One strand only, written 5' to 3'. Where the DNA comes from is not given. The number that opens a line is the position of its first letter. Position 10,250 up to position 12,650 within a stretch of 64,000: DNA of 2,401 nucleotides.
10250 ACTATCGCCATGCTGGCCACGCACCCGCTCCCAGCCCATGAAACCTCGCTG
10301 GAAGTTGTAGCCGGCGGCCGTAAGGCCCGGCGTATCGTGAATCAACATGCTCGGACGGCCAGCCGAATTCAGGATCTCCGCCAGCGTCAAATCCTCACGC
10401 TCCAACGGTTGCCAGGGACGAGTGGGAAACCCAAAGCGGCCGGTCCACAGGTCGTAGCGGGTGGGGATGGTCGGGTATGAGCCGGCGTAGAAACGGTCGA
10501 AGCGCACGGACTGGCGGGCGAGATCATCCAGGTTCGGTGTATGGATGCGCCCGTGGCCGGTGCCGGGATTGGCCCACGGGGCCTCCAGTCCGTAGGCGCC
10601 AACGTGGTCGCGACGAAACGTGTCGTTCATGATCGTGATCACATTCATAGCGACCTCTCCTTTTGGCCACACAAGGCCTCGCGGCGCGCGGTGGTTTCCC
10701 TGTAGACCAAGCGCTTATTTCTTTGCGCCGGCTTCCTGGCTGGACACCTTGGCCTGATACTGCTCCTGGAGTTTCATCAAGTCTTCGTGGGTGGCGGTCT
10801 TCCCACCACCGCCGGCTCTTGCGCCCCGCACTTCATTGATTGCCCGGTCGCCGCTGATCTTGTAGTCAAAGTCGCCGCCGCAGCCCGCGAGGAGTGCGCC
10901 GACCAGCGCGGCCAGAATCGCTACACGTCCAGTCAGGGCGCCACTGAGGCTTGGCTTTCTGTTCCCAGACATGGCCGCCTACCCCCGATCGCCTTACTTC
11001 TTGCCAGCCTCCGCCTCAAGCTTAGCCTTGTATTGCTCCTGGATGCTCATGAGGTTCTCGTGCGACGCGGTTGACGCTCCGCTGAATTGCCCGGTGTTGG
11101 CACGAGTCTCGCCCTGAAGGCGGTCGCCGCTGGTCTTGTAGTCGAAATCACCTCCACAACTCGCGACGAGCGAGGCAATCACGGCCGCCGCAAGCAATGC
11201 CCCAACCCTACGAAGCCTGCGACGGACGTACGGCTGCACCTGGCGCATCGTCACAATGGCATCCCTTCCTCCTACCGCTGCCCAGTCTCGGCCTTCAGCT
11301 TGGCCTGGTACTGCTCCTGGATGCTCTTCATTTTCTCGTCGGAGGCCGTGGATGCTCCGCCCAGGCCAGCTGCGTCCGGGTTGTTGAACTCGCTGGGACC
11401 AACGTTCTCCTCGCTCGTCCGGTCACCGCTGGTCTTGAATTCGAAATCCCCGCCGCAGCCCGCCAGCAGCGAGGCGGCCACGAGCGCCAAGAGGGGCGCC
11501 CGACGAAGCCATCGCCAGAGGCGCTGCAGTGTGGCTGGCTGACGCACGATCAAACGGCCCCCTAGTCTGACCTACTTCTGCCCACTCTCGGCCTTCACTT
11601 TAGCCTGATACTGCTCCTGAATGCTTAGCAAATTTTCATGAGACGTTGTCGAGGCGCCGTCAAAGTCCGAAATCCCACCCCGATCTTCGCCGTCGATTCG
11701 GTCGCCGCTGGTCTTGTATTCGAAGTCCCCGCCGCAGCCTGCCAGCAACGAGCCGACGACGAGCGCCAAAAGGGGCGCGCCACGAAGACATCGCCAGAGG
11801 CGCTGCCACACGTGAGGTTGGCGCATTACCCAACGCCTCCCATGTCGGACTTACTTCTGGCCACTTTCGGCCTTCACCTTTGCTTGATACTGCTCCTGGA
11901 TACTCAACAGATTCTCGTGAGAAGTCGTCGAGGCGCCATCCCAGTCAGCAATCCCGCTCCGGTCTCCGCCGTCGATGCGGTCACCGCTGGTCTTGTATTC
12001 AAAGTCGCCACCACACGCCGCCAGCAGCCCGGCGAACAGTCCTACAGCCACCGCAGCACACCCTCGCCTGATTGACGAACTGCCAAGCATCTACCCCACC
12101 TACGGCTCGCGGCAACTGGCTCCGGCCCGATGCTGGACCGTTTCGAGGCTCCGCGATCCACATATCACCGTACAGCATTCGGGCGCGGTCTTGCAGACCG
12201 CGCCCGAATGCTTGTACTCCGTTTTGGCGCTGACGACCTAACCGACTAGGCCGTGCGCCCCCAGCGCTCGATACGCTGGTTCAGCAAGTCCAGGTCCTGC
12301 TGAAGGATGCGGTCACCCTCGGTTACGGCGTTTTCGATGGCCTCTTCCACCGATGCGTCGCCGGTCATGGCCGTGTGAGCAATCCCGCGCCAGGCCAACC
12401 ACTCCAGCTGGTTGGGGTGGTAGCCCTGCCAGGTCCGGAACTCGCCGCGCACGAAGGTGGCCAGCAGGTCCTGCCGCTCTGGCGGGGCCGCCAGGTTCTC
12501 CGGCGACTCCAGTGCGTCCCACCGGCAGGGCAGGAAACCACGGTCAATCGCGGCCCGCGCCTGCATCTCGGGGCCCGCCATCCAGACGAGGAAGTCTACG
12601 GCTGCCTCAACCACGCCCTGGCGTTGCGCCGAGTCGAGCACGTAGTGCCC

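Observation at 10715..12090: Tandem array of five paralogous ~85-aa lipoproteins with conserved termini and a variable middle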

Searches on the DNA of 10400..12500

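Call 73: search_rna_families(source=window, start=10400, end=12500, threshold=evalue, max_evalue=1)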
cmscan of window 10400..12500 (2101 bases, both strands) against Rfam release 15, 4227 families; matches with E-value up to 1: 2.
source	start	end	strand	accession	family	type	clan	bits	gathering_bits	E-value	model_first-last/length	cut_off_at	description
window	12171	12216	-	RF03957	mir-5856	Gene; miRNA;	-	20.7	90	0.39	1-70/70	no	mir-5856 microRNA precursor family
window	10916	11038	-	RF01953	SOX2OT_exon3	Gene; lncRNA;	-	15.1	70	0.24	1-276/276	no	SOX2 overlapping transcript exon 3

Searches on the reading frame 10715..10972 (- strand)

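Call 4: search_protein_families(library=pfam, proteins=[window:10715-10972:-], max_evalue=1)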
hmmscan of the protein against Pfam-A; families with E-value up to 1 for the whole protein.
window:10715-10972:- (85 aa): 2 families
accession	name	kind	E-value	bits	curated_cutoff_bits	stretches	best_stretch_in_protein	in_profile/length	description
PF06474.18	LPAM_MltD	-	0.00029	21.4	24.8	1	3-31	4-32/34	MltD lipid attachment motif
PF11116.13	DUF2624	-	0.14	13.4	24.7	1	59-81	14-36/83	Protein of unknown function (DUF2624)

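Call 6: search_protein_families(library=ncbifam, proteins=[window:10715-10972:-], max_evalue=1)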
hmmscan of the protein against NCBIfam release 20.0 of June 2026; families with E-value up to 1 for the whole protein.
window:10715-10972:- (85 aa): 1 family
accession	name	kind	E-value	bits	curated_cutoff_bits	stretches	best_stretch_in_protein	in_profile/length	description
TIGR04359.1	TrbK_RP4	equivalog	0.012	15.6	23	1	17-34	2-19/67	entry exclusion lipoprotein TrbK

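Call 74: search_protein_families(library=phrogs, proteins=[window:10715-10972:-], max_evalue=0.1)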
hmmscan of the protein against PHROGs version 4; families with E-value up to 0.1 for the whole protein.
window:10715-10972:- (85 aa): 1 family
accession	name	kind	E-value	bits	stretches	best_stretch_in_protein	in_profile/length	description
phrog_32041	-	unknown function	0.069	14.5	1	16-47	4-34/77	-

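Call 75: search_protein_families(library=padloc, proteins=[window:10715-10972:-], max_evalue=0.1)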
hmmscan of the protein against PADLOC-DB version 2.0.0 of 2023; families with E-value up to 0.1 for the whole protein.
window:10715-10972:- (85 aa): 0 families

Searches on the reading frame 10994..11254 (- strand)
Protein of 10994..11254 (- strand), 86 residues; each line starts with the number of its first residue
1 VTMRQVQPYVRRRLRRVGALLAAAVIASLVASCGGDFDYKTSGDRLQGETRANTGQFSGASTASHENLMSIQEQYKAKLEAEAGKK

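Call 4: search_protein_families(library=pfam, proteins=[window:10994-11254:-], max_evalue=1)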
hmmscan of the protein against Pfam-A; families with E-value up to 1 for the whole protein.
window:10994-11254:- (86 aa): 1 family
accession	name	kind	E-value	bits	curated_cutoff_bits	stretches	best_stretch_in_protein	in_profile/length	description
PF20176.3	DUF6541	-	0.14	10.8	29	1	11-71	467-527/646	Family of unknown function (DUF6541)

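Call 6: search_protein_families(library=ncbifam, proteins=[window:10994-11254:-], max_evalue=1)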
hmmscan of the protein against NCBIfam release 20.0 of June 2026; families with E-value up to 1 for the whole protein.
window:10994-11254:- (86 aa): 6 families
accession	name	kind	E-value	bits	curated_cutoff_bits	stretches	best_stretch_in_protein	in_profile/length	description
NF058595.1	invert_tail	domain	0.0053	17.1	37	1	11-53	50-89/113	lipo-invert putative C-terminal anchoring domain-containing protein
NF053532.1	lipo_SCO4651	subfamily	0.048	13.3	65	1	15-51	1-37/277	SCO4651 family lipoprotein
NF003838.0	PRK05420.1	equivalog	0.086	12.3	256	1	3-70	78-142/231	aquaporin Z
NF003782.0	PRK05371.1-3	subfamily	0.09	11.1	711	1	14-66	6-52/648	Xaa-Pro dipeptidyl-peptidase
NF047320.1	morpho_MmpB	equivalog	0.11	12.5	34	1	10-30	17-37/39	morphogenic membrane protein MmpB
TIGR01217.1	ac_ac_CoA_syn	equivalog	0.15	10.1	520.9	1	8-47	144-183/652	acetoacetate--CoA ligase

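Call 74: search_protein_families(library=phrogs, proteins=[window:10994-11254:-], max_evalue=0.1)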
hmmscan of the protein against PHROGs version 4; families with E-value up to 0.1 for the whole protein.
window:10994-11254:- (86 aa): 2 families
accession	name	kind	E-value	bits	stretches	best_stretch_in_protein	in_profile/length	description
phrog_20813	-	unknown function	0.0044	17.4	1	4-71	81-145/211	-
phrog_19157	-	unknown function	0.072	14.1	1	14-65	2-55/162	-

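Call 75: search_protein_families(library=padloc, proteins=[window:10994-11254:-], max_evalue=0.1)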
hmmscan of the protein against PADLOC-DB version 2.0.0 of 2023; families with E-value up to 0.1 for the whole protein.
window:10994-11254:- (86 aa): 0 families

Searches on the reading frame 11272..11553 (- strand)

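Call 4: search_protein_families(library=pfam, proteins=[window:11272-11553:-], max_evalue=1)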
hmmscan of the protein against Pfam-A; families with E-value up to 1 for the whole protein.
window:11272-11553:- (93 aa): 1 family
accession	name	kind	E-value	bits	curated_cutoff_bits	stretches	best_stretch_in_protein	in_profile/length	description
PF06474.18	LPAM_MltD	-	0.15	12.7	24.8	1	17-33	16-32/34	MltD lipid attachment motif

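Call 6: search_protein_families(library=ncbifam, proteins=[window:11272-11553:-], max_evalue=1)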
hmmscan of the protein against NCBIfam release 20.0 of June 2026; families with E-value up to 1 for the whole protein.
window:11272-11553:- (93 aa): 4 families
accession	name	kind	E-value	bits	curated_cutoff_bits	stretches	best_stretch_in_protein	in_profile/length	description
NF007906.0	PRK10617.1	equivalog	0.0058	16.5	349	1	4-41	6-42/200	cytochrome c-type protein NapC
NF047847.2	SS_mature_LptM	equivalog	0.0077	16.3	27.7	1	16-34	5-21/31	LPS translocon maturation chaperone LptM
NF058595.1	invert_tail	domain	0.044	14.1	37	1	11-40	49-76/113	lipo-invert putative C-terminal anchoring domain-containing protein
NF003782.0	PRK05371.1-3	subfamily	0.086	11.2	711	1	16-61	8-51/648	Xaa-Pro dipeptidyl-peptidase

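Call 74: search_protein_families(library=phrogs, proteins=[window:11272-11553:-], max_evalue=0.1)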
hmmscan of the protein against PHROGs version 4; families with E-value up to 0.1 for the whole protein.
window:11272-11553:- (93 aa): 0 families

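Call 75: search_protein_families(library=padloc, proteins=[window:11272-11553:-], max_evalue=0.1)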
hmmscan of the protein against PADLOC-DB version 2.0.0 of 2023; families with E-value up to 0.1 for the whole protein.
window:11272-11553:- (93 aa): 0 families

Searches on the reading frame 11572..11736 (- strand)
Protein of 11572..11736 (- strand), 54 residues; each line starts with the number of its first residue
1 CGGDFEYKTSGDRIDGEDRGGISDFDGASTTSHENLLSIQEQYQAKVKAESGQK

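Call 25: search_solved_structures(query=A3, max_evalue=10, show_alignments=2)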
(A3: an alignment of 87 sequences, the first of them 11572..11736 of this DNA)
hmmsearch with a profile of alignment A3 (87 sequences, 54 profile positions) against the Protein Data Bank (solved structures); distinct sequences matched with E-value up to 10: 3.
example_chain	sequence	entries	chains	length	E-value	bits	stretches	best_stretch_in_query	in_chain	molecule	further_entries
6j9r_A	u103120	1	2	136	0.67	13.6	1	17-45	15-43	Brain tumor protein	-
9s03_A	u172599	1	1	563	0.71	13.5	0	22-45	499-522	Putative sulfatase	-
3v47_C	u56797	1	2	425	2.3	11.9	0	27-49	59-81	Flagellin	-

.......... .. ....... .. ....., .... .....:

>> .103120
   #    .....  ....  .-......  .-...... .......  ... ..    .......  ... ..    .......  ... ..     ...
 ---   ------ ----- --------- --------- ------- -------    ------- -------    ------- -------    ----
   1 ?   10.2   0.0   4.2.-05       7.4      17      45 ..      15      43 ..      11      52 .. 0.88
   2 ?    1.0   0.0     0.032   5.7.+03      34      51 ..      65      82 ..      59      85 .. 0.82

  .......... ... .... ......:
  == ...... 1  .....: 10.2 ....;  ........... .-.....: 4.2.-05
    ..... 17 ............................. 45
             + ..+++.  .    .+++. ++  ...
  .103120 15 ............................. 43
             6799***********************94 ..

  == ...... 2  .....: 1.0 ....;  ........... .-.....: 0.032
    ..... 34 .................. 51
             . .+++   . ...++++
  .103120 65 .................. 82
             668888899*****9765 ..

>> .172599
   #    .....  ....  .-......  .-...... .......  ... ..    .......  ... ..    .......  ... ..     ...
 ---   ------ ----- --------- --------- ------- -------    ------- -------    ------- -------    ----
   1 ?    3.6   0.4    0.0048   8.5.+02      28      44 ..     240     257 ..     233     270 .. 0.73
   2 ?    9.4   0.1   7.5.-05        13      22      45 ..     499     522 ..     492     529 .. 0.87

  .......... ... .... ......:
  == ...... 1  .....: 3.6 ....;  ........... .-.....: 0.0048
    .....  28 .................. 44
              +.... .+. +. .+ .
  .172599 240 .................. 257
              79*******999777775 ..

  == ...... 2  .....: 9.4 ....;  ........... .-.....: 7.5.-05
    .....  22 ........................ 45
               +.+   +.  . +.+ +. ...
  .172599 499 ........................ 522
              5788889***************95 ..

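Call 33: predict_structure(alignment_id=A3)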
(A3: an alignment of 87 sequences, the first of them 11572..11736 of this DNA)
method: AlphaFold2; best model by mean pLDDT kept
length: 54 residues; sequences in the alignment: 87
mean_pLDDT: 68.9   pTM: 0.34
mean pLDDT of the five models: 68.9, 67.0, 64.9, 64.6, 63.4
residues with pLDDT >= 90: 1; 70-90: 20; 50-70: 31; < 50: 2
segments of 3 or more residues with pLDDT < 50: none
pLDDT, mean of each block of 10 residues (from residue 1): 63 59 56 82 88 63
secondary structure, 60 per line:
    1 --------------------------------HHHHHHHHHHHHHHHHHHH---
elements in order: H33-51

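Call 39: search_protein_representatives(alignment_id=A3)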
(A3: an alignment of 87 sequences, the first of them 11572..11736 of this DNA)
Query: 87 sequences, 54 profile positions. Proteins with E-value up to 0.001 (for the whole library): 14; up to 1e-10: 9; up to 1e-30: 0. The best 14 are listed.
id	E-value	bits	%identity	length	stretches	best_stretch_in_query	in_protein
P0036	4.7e-28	113.4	-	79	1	1-54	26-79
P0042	5.8e-27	109.9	-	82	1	1-54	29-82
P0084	6.4e-24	100.1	-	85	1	1-53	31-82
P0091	2.6e-23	98.2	-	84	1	1-53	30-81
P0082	4.2e-23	97.5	-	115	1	1-53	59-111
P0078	3.2e-22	94.7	-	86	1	1-54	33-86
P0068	2.8e-20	88.5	-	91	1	1-54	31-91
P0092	2.8e-20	88.5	-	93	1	1-54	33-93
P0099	1.7e-14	69.9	-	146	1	1-52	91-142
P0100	2.4e-09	53.5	-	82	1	1-53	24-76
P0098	4.7e-07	46.1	-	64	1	1-25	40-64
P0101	3.9e-05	40.0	-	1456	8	23-39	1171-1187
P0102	4.3e-05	39.8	-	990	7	23-39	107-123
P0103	3.6e-04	36.9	-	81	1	1-53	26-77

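Call 41: find_encoding_contigs(protein=P0100, flank=6000, max_places=3)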
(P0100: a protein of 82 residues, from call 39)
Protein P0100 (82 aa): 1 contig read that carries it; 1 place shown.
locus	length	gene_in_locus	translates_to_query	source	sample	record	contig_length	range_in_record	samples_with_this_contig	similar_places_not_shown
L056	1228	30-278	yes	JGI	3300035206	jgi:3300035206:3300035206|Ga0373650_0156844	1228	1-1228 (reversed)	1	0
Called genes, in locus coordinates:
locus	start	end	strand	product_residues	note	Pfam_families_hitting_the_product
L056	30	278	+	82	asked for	-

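Call 42: find_encoding_contigs(protein=P0103, flank=6000, max_places=3)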
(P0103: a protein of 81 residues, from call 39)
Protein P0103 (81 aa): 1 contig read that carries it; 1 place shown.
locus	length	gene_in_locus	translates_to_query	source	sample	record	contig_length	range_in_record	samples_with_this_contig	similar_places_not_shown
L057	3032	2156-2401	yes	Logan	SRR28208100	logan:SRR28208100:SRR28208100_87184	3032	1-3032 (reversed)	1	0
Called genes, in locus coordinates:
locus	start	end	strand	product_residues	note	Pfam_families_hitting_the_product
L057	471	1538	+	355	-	PF00579:tRNA-synt_1b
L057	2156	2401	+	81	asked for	-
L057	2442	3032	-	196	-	?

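Call 60: find_related_loci(query=A3, collection=genome_contigs, flank=3000)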
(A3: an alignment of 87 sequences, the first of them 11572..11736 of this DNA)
Query A3 (54 aa) in genome_contigs; peptide patterns used: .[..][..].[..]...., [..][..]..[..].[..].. (x = any residue, [..] = any of these).
43 stretches matched a pattern; 17 encode a relative of the query (tblastn E <= 1e-3); 17 distinct loci.
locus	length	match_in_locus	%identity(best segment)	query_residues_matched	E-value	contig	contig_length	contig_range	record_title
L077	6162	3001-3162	100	1-54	3e-33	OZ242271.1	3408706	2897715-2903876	MAG: Chloroflexota bacterium isolate 28ccf5bf-4595-479e-bad6-f18457ce53ab genome assembly, chromosome: 1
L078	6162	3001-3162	94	1-54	6e-32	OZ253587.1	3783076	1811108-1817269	MAG: Chloroflexota bacterium isolate c48e1457-3bc6-4d91-b545-4e17b7aa62c7 genome assembly, chromosome: 1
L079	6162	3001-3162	93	1-54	5e-32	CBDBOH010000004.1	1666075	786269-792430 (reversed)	MAG: Chloroflexota bacterium isolate 6ed94c95-c701-4cc9-8e12-bdeb5c957f40 genome assembly, contig: contig_4, whole genom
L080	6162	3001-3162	89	1-54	2e-31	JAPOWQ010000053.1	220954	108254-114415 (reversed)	MAG: Chloroflexota bacterium isolate COS2_bin_4 NODE_27_length_220954_cov_23.7566, whole genome shotgun sequence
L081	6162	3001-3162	89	1-54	2e-31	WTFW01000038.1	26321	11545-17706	MAG: Chloroflexi bacterium isolate CO36386bin_13 NODE_970_length_26321_cov_13.917308, whole genome shotgun sequence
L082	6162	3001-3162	94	1-54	5e-31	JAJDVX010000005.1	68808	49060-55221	MAG: Chloroflexota bacterium isolate jk18x22bins.70 k141_236361, whole genome shotgun sequence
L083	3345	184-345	89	1-54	2e-30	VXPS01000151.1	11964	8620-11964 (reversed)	MAG: Chloroflexi bacterium isolate SB0662_bin_61 NODE_4445_length_11964_cov_25.335461, whole genome shotgun sequence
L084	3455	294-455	85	1-54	2e-30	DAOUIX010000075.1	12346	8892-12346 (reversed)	MAG TPA_asm: Chloroflexota bacterium isolate S29_215 k147_238319, whole genome shotgun sequence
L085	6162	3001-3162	85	1-54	5e-30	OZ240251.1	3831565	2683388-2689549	MAG: Chloroflexota bacterium isolate d34784d7-597f-4c6c-9d13-8b2b1f638dff genome assembly, chromosome: 1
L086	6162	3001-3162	91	1-54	4e-30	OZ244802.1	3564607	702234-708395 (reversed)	MAG: Chloroflexota bacterium isolate 0351a3fc-03c6-4ac3-ab3a-8938ce3ed692 genome assembly, chromosome: 1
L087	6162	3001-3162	91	1-54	1e-29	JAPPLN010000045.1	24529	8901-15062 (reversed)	MAG: Chloroflexota bacterium isolate RHO3_bin_23 NODE_3503_length_24529_cov_29.568522, whole genome shotgun sequence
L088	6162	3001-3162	89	1-54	9e-30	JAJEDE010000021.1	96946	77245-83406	MAG: Chloroflexota bacterium isolate jk18xAbins.55 k141_411011, whole genome shotgun sequence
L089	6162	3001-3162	89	1-54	4e-27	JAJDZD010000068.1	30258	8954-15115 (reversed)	MAG: Chloroflexota bacterium isolate jk18x40bins.16 k141_464666, whole genome shotgun sequence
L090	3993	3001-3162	89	1-54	4e-27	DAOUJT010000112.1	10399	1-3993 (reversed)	MAG TPA_asm: Chloroflexota bacterium isolate S34_278 k113_286366, whole genome shotgun sequence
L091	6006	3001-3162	89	1-54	4e-27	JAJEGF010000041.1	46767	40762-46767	MAG: Chloroflexota bacterium isolate p16x44bins.42 k141_1620558, whole genome shotgun sequence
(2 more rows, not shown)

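Call 64: search_protein_families(library=pfam, proteins=[L057:2442-3032:-], max_evalue=0.001)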
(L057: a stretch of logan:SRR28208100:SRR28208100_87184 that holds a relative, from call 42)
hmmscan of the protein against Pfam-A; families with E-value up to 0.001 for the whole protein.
L057:2442-3032:- (196 aa): 1 family
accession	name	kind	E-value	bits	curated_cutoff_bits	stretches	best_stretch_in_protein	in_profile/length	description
PF00977.27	His_biosynth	-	1.1e-34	120.3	23.6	1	23-177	74-227/228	Histidine biosynthesis protein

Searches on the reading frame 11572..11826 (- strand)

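Call 4: search_protein_families(library=pfam, proteins=[window:11572-11826:-], max_evalue=1)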
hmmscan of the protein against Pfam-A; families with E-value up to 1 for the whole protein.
window:11572-11826:- (84 aa): 1 family
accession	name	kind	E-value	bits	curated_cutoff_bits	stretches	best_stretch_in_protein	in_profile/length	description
PF06474.18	LPAM_MltD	-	0.46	11.1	24.8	1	15-31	16-32/34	MltD lipid attachment motif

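Call 6: search_protein_families(library=ncbifam, proteins=[window:11572-11826:-], max_evalue=1)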
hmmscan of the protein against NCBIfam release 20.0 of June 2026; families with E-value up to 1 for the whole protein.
window:11572-11826:- (84 aa): 2 families
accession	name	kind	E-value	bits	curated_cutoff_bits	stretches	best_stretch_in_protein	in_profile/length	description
NF047847.2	SS_mature_LptM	equivalog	0.1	12.7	27.7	1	13-32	6-21/31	LPS translocon maturation chaperone LptM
NF058595.1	invert_tail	domain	0.16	12.3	37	1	9-35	52-76/113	lipo-invert putative C-terminal anchoring domain-containing protein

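Call 74: search_protein_families(library=phrogs, proteins=[window:11572-11826:-], max_evalue=0.1)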
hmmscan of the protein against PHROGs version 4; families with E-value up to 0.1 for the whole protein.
window:11572-11826:- (84 aa): 0 families

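Call 75: search_protein_families(library=padloc, proteins=[window:11572-11826:-], max_evalue=0.1)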
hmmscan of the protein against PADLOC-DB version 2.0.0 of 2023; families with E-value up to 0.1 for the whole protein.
window:11572-11826:- (84 aa): 0 families

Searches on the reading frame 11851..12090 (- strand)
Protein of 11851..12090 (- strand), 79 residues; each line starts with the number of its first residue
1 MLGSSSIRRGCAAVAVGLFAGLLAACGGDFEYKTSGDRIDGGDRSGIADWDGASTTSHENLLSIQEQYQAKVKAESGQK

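Call 4: search_protein_families(library=pfam, proteins=[window:11851-12090:-], max_evalue=1)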
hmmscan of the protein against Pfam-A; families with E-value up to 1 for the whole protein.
window:11851-12090:- (79 aa): 0 families

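Call 6: search_protein_families(library=ncbifam, proteins=[window:11851-12090:-], max_evalue=1)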
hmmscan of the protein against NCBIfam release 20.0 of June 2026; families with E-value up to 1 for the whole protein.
window:11851-12090:- (79 aa): 1 family
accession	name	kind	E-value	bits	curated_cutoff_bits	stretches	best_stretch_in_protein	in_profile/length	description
NF058595.1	invert_tail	domain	0.21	11.9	37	1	7-31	53-76/113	lipo-invert putative C-terminal anchoring domain-containing protein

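Call 7: find_homologous_proteins(query=A1, max_evalue=0.01)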
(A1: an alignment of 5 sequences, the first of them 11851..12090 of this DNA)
Query A1 (5 sequences) (79 aa, profile of the alignment): 98 proteins with E <= 0.01 among 8000 candidates.
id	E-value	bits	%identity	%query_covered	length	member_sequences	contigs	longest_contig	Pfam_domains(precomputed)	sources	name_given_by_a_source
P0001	3.3e-40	154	77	90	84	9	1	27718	-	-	-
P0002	6.7e-38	146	58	92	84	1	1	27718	-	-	-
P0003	2.9e-37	144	58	92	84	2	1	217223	-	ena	-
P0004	3.5e-37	144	83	92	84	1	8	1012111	-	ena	-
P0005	1.9e-36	142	86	87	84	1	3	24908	-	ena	-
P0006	5.0e-35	137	77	100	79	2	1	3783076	-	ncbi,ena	-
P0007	5.4e-35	137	99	100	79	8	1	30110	-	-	-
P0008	3.4e-34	134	78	100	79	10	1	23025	-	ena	-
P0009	3.6e-34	134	81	100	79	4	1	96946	-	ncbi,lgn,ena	-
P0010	5.2e-34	134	78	100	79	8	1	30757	-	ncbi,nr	ncbi:MAG: hypothetical protein OXG17_01070 [Chloroflexi bacterium]|nr:hypothetical protein [Chlorofl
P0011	1.1e-33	133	61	87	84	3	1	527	-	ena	-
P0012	1.1e-33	133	80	100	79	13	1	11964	-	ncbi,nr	ncbi:MAG: hypothetical protein F4Y02_06440 [Chloroflexi bacterium]|nr:hypothetical protein [Chlorofl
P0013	1.2e-33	133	78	100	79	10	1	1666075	-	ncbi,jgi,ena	-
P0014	1.7e-33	132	81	100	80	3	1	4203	-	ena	-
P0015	1.9e-33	132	82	78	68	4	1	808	-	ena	-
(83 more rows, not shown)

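Call 74: search_protein_families(library=phrogs, proteins=[window:11851-12090:-], max_evalue=0.1)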
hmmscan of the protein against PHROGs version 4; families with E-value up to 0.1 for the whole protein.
window:11851-12090:- (79 aa): 0 families

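Call 75: search_protein_families(library=padloc, proteins=[window:11851-12090:-], max_evalue=0.1)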
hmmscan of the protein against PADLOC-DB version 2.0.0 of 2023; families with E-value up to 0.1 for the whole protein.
window:11851-12090:- (79 aa): 0 families
